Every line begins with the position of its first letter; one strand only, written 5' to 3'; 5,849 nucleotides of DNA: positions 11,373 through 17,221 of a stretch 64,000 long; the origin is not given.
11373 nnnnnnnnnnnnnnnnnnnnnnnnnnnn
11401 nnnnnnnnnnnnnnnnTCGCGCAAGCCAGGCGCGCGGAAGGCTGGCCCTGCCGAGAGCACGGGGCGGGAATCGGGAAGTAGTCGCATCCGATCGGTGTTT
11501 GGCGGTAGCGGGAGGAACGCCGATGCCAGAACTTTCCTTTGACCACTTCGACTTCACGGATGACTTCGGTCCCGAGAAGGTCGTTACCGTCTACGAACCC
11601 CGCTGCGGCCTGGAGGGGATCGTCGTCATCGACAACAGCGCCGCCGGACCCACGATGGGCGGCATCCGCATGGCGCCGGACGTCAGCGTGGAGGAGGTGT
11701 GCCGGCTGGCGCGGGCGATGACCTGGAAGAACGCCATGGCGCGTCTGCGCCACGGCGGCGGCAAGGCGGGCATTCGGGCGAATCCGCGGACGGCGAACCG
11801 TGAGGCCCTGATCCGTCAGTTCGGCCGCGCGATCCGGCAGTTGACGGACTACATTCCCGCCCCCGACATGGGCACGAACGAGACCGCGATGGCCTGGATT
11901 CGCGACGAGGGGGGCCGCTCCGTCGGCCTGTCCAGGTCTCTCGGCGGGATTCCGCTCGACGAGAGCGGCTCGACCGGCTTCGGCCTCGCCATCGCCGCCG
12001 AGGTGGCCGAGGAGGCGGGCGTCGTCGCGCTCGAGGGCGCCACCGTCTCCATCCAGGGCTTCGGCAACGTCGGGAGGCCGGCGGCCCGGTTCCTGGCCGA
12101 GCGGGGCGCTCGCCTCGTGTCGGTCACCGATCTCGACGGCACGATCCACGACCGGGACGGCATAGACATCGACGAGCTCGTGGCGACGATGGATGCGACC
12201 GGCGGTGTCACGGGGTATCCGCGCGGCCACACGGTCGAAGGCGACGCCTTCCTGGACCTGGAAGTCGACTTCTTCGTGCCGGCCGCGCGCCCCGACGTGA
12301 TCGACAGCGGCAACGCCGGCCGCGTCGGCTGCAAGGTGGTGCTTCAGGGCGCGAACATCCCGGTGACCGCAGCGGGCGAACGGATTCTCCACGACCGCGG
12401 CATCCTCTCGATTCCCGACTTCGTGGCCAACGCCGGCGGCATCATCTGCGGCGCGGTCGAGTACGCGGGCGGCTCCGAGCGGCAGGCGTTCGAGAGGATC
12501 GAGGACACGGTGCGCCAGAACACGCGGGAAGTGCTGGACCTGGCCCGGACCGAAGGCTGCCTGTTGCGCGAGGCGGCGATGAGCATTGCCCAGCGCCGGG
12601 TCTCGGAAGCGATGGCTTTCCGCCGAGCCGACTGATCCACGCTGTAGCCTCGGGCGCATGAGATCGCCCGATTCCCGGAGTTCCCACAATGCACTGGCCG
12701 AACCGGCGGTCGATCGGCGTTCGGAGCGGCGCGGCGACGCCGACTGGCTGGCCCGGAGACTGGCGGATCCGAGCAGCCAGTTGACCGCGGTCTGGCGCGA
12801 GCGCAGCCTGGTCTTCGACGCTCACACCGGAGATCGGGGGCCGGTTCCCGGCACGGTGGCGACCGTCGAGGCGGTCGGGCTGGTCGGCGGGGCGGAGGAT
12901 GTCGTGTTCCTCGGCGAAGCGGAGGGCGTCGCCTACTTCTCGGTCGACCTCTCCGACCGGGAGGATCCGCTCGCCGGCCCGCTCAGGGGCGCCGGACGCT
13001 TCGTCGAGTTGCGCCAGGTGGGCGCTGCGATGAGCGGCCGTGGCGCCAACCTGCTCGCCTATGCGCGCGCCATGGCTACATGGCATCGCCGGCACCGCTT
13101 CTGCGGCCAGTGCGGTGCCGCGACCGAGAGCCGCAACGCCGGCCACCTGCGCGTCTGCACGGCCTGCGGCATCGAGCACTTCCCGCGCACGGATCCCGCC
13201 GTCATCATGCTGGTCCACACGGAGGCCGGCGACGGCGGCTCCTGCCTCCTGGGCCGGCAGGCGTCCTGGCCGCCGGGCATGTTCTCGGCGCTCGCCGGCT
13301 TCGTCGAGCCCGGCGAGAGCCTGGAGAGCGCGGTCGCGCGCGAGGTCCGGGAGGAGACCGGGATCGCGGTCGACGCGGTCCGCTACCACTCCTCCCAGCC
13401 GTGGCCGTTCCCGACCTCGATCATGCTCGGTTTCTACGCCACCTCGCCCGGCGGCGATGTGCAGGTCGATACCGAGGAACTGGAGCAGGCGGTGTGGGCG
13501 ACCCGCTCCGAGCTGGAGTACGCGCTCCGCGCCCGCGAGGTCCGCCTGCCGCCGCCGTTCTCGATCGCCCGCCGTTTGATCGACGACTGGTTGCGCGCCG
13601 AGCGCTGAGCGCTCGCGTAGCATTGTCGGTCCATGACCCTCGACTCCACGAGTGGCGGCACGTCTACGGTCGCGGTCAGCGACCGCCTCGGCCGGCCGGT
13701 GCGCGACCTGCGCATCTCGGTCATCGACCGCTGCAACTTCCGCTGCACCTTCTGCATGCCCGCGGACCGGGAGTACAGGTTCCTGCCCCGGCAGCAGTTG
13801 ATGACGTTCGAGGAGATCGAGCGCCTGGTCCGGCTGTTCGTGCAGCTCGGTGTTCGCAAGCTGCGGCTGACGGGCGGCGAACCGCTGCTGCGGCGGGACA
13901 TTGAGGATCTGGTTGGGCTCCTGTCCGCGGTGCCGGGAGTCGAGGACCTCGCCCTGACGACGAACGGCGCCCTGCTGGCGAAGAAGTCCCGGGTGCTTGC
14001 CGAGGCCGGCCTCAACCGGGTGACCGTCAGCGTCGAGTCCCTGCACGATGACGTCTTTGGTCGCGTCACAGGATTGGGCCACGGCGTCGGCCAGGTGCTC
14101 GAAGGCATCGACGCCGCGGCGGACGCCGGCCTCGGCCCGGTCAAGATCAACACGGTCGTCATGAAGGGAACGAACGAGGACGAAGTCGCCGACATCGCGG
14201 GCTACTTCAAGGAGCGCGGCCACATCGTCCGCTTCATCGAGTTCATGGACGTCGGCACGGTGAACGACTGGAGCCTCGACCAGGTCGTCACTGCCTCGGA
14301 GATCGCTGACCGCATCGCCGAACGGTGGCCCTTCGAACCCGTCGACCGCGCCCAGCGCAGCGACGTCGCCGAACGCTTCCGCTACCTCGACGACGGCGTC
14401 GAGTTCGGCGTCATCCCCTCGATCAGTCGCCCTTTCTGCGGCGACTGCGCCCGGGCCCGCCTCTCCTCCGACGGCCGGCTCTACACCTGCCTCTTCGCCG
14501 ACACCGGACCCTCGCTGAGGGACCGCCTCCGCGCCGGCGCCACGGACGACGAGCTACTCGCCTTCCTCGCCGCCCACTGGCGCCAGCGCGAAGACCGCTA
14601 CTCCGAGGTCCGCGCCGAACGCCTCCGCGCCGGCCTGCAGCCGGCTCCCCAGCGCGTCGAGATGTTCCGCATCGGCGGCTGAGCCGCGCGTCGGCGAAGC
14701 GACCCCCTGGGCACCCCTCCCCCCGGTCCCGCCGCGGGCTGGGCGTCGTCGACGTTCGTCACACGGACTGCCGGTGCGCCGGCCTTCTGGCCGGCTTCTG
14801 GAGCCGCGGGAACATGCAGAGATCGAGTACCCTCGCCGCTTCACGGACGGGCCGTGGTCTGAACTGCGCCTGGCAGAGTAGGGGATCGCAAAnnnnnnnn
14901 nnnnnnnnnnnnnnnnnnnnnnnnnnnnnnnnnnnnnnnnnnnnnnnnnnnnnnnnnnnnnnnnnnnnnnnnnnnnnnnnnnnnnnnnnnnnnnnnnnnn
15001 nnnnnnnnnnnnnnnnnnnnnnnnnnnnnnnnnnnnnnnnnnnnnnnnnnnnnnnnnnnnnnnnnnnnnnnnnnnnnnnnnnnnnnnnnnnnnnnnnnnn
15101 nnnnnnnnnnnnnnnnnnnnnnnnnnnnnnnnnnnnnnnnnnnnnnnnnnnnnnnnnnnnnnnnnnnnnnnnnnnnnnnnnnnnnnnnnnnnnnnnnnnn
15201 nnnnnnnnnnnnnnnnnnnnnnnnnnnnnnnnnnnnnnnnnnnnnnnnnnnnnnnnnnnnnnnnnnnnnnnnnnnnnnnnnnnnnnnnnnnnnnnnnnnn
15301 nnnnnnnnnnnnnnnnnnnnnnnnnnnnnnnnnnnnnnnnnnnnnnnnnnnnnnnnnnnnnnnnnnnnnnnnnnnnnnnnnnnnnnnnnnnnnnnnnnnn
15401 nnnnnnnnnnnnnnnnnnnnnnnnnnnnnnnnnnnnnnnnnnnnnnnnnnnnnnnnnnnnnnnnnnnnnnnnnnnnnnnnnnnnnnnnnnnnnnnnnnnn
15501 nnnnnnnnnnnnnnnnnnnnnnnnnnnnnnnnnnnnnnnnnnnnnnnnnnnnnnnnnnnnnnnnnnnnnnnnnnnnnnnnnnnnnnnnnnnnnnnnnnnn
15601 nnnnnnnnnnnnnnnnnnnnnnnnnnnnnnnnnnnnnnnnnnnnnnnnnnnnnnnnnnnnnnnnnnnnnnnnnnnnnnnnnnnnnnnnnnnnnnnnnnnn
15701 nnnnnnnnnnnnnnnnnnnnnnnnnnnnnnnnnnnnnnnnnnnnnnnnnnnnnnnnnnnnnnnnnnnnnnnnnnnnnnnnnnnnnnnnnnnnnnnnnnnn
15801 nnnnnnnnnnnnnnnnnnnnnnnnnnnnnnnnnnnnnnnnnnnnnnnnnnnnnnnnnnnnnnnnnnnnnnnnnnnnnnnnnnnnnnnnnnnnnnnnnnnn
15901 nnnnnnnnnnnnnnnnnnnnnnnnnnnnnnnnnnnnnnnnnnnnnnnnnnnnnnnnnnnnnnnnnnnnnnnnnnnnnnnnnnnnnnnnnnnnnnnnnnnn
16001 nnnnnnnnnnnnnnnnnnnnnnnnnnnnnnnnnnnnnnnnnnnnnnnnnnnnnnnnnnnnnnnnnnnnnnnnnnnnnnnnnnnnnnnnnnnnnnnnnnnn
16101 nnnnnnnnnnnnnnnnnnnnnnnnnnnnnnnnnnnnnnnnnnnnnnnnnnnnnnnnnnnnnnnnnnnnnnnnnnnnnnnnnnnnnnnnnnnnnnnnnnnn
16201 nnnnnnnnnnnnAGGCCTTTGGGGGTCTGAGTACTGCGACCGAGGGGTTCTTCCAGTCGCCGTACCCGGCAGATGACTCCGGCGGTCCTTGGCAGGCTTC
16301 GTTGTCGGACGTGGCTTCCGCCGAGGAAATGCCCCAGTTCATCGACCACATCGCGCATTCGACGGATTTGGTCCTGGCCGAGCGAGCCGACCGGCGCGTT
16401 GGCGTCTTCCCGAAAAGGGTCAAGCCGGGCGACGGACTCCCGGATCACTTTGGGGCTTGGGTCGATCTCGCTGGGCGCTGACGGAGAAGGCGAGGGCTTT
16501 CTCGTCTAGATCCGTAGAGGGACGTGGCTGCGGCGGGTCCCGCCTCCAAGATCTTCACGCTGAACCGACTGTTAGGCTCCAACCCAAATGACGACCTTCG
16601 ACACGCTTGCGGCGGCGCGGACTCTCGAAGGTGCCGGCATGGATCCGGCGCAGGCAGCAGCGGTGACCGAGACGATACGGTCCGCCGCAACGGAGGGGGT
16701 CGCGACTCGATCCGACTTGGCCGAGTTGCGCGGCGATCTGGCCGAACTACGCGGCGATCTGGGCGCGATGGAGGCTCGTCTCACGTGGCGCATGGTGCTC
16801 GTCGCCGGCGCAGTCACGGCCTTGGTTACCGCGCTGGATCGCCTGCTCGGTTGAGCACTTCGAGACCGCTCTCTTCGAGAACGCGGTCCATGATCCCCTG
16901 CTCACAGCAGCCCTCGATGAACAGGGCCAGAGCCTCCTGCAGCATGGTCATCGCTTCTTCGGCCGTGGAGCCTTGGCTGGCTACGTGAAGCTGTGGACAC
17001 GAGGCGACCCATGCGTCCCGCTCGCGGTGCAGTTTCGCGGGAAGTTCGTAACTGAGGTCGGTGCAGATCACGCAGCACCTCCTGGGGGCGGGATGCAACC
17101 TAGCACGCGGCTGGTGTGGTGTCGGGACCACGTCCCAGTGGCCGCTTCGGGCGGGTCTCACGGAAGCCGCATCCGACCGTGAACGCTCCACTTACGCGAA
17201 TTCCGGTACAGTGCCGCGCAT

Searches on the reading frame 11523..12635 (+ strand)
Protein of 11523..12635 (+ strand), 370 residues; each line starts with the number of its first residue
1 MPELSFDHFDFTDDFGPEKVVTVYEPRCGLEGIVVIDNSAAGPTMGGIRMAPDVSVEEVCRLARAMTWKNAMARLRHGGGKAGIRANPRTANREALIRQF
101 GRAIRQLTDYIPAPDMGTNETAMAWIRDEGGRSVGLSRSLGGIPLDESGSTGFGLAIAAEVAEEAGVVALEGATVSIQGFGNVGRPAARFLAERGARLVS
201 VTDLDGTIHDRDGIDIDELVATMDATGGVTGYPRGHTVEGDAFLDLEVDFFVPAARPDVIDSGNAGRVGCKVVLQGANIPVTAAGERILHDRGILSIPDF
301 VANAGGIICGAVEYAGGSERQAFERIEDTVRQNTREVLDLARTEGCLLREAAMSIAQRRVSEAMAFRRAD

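Call 53: search_protein_families(library=ncbifam, proteins=[window:11523-12635:+], max_evalue=0.00001)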
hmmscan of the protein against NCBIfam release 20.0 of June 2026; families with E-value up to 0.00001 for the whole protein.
window:11523-12635:+ (370 aa): 6 families
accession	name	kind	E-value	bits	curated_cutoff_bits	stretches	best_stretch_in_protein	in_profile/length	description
NF040817.1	GdhA_Arch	equivalog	2.9e-63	214.5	750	1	32-367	56-414/419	glutamate dehydrogenase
NF041398.1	GluDhGdhB_Halo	equivalog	5e-62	210.1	620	1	36-367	57-406/410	glutamate dehydrogenase GdhB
NF035922.1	Trp_DH_ScyB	equivalog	6e-40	137.3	600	1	9-364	3-343/346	tryptophan dehydrogenase ScyB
NF006929.0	PRK09414.1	equivalog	1.5e-31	109.9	536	1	35-332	82-401/445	NADP-specific glutamate dehydrogenase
NF010634.0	PRK14031.1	equivalog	2.8e-22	78.8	822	1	32-335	75-399/444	NADP-specific glutamate dehydrogenase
NF010633.0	PRK14030.1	subfamily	9.6e-21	74.4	743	1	34-324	77-391/445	glutamate dehydrogenase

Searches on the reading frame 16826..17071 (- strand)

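Call 78: search_protein_families(library=pfam, proteins=[window:16826-17071:-], max_evalue=0.01)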
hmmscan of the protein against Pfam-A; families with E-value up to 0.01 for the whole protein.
window:16826-17071:- (81 aa): 2 families
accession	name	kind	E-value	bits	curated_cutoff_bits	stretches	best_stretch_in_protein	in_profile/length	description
PF24113.1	DUF7387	-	1.5e-06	28.9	27.9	1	15-72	17-73/85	Family of unknown function (DUF7387)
PF15919.11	HicB_lk_antitox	-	0.00068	20.2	27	1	14-60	5-53/123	HicB_like antitoxin of bacterial toxin-antitoxin system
